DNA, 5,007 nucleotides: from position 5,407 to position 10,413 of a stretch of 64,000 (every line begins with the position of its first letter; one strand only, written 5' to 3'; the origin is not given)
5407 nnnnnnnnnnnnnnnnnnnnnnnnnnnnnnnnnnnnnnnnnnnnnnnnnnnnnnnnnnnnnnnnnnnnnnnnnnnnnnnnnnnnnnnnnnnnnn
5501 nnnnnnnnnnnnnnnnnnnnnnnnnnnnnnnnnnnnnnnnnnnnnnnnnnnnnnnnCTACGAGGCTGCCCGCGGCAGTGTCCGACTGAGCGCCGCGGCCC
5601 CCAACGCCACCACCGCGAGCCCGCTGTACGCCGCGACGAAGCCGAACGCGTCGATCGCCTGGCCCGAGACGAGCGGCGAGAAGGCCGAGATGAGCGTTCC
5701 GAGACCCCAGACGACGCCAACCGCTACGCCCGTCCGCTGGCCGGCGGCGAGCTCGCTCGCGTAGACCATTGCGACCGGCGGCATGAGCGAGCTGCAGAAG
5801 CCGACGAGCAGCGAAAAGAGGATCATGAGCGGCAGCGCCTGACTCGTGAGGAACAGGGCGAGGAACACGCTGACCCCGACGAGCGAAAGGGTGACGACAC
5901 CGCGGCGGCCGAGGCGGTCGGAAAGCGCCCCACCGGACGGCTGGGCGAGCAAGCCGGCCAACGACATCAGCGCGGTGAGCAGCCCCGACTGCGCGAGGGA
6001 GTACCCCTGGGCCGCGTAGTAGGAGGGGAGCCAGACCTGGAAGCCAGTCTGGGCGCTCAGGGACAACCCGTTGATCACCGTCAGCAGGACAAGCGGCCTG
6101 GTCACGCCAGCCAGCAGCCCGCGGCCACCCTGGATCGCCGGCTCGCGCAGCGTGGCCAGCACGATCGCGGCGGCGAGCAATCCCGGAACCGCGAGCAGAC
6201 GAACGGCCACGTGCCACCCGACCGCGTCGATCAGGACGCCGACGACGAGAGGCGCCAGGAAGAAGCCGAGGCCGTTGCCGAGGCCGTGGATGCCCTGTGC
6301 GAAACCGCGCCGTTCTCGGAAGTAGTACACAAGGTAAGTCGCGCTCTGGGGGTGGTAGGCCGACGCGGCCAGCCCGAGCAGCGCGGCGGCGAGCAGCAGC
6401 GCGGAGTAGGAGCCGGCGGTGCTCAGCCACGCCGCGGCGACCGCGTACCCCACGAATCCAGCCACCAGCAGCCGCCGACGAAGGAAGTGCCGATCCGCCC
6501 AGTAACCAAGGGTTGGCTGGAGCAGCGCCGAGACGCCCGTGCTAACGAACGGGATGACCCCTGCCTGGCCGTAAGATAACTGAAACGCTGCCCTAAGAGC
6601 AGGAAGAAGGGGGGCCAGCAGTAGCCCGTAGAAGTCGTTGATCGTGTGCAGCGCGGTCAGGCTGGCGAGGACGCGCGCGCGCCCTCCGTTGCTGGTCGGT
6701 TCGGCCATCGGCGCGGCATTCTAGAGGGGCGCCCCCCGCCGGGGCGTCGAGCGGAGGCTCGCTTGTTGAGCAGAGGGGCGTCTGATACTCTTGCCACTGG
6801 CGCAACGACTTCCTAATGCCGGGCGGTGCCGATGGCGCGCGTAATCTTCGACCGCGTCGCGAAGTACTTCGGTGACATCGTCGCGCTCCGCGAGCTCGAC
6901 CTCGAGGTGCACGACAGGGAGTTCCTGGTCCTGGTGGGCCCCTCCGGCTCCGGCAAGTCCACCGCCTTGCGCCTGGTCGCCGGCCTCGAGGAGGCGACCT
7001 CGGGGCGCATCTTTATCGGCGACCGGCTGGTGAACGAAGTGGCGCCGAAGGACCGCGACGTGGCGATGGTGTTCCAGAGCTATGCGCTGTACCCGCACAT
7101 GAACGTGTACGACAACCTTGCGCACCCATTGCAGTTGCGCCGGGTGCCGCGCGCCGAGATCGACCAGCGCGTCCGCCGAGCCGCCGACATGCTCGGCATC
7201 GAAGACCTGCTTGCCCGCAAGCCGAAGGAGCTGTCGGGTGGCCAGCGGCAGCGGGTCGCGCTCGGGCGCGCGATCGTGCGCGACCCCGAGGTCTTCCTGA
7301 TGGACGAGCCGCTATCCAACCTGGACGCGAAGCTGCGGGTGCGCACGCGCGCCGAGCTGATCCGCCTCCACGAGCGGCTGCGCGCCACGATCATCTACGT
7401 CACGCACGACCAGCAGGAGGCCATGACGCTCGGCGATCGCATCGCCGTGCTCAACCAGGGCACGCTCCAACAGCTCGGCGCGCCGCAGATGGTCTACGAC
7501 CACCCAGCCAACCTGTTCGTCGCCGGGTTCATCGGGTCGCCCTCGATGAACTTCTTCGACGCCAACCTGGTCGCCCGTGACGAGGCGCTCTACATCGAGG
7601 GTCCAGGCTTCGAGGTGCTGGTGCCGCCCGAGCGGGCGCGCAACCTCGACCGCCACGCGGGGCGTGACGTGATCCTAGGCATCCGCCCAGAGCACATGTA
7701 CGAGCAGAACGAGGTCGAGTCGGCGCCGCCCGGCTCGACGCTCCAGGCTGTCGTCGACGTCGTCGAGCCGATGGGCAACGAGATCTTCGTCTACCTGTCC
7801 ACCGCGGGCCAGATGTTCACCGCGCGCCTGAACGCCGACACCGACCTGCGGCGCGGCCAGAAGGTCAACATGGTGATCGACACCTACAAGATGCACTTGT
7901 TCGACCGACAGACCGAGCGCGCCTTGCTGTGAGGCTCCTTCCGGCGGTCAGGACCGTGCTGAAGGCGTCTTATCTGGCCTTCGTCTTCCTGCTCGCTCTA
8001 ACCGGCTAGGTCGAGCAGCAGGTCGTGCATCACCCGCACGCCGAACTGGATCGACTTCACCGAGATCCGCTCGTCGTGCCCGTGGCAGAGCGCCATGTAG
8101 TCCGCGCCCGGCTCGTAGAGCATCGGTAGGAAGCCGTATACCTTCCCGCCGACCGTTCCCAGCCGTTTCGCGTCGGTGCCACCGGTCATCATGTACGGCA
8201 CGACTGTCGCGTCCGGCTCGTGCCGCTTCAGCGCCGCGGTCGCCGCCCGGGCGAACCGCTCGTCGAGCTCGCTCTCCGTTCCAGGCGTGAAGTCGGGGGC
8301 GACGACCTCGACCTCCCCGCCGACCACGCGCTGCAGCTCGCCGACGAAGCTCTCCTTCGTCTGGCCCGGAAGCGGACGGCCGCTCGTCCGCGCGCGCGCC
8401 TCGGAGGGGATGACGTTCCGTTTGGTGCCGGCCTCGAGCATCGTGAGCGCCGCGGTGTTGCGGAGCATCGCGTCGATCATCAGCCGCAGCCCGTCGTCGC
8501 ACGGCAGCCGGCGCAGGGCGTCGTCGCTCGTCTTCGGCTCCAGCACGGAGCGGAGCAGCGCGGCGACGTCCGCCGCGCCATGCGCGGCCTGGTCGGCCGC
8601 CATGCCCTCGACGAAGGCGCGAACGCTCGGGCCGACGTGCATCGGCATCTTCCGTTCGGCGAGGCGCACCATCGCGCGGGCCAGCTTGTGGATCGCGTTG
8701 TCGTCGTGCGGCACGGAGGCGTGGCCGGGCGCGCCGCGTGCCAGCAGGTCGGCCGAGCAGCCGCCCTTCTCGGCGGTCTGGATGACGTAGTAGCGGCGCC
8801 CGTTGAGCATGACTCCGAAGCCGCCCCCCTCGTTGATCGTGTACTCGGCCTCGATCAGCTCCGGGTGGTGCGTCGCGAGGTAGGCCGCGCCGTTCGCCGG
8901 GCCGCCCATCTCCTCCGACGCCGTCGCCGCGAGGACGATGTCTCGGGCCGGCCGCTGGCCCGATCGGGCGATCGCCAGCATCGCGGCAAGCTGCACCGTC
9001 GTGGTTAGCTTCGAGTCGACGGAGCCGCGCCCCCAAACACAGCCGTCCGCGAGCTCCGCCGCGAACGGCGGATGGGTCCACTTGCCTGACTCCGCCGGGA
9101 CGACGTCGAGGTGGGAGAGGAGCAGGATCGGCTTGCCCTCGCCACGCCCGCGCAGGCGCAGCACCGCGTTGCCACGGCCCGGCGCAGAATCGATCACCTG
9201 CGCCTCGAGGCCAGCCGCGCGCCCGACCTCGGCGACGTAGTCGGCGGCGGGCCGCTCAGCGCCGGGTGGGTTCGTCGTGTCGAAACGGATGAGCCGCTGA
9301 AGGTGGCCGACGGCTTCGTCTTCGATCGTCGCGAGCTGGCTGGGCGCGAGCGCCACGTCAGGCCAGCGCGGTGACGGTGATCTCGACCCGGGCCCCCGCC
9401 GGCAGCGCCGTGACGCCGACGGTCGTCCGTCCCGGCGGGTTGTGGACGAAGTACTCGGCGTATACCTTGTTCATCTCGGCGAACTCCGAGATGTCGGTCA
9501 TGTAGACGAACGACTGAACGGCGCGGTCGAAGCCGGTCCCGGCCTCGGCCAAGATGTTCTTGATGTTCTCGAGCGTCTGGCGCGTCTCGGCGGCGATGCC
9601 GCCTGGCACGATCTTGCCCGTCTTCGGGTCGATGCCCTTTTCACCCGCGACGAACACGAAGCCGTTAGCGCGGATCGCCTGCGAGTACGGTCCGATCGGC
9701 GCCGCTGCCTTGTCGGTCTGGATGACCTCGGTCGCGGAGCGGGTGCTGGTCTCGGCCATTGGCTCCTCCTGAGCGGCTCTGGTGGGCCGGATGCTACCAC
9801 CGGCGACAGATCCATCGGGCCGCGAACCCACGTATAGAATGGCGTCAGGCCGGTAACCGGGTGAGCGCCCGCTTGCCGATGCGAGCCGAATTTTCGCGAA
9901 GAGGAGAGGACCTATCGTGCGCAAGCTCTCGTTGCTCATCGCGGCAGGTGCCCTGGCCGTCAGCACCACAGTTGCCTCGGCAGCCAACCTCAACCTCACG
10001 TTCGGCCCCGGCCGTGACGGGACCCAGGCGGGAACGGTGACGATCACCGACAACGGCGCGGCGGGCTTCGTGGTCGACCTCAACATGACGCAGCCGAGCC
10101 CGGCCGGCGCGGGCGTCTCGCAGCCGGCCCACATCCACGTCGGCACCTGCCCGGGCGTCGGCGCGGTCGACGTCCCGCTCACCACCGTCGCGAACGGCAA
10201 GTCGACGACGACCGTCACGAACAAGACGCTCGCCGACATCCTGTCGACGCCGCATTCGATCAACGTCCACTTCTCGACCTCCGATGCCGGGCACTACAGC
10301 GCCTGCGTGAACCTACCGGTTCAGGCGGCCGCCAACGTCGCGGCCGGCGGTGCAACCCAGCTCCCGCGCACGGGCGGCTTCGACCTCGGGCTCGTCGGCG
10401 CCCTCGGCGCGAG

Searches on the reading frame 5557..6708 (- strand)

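Call 25: search_protein_families(library=pfam, proteins=[window:5557-6708:-], max_evalue=0.000001)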
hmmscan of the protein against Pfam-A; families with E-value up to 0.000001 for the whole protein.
window:5557-6708:- (383 aa): 1 family
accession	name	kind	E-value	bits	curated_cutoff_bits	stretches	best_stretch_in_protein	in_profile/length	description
PF07690.21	MFS_1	-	3.5e-46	158.2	33.4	2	25-243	9-242/347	Major Facilitator Superfamily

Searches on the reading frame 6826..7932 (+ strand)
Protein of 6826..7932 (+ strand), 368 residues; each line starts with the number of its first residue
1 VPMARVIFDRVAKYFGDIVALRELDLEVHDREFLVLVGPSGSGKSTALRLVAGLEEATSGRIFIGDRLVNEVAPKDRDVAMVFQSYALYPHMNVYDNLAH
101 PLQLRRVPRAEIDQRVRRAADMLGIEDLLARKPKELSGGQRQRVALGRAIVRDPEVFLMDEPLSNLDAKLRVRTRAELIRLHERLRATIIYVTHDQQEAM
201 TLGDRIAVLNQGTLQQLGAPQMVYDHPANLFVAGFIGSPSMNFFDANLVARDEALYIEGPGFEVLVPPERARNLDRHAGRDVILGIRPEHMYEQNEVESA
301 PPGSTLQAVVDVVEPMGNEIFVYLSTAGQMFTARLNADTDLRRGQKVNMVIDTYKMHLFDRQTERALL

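Call 25: search_protein_families(library=pfam, proteins=[window:6826-7932:+], max_evalue=0.000001)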
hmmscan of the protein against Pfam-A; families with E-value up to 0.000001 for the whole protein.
window:6826-7932:+ (368 aa): 4 families
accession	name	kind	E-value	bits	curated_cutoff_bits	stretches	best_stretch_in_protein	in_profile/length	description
PF00005.33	ABC_tran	-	2.8e-31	109.4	25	1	21-163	1-136/137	ABC transporter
PF17912.7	OB_MalK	-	3e-15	57.2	27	1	237-291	1-53/53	MalK OB fold domain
PF08402.16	TOBE_2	-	2.3e-10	40.9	21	1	284-359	1-76/76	TOBE domain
PF13304.12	AAA_21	-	3.7e-08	34.2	27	0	130-196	232-300/304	AAA domain, putative AbiEii toxin, Type IV TA system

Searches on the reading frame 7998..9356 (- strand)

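Call 25: search_protein_families(library=pfam, proteins=[window:7998-9356:-], max_evalue=0.000001)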
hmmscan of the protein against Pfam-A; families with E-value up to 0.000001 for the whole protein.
window:7998-9356:- (452 aa): 3 families
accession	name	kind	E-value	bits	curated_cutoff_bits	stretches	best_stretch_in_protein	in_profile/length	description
PF01546.33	Peptidase_M20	-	2.9e-27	96.4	24.6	1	78-448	1-205/206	Peptidase family M20/M25/M40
PF07687.19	M20_dimer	-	2.8e-13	50.2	21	1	195-345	2-99/107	Peptidase dimerisation domain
PF04389.22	Peptidase_M28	-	3.1e-07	30.7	21.3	1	63-175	1-91/193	Peptidase family M28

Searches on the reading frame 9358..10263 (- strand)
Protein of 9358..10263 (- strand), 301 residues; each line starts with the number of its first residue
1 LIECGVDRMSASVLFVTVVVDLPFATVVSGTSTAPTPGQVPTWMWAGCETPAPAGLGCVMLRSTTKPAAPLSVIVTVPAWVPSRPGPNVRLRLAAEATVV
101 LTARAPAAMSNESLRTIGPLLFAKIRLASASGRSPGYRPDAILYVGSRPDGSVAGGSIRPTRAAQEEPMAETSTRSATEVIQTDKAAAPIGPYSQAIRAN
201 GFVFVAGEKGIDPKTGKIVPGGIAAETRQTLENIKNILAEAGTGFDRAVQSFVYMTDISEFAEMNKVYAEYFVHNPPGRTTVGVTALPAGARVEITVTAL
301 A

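Call 25: search_protein_families(library=pfam, proteins=[window:9358-10263:-], max_evalue=0.000001)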
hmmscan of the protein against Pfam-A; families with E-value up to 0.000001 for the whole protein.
window:9358-10263:- (301 aa): 1 family
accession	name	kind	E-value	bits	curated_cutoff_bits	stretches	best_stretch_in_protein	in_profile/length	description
PF01042.26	Ribonuc_L-PSP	-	1.4e-36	125.5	27.3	1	185-300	3-120/121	Endoribonuclease L-PSP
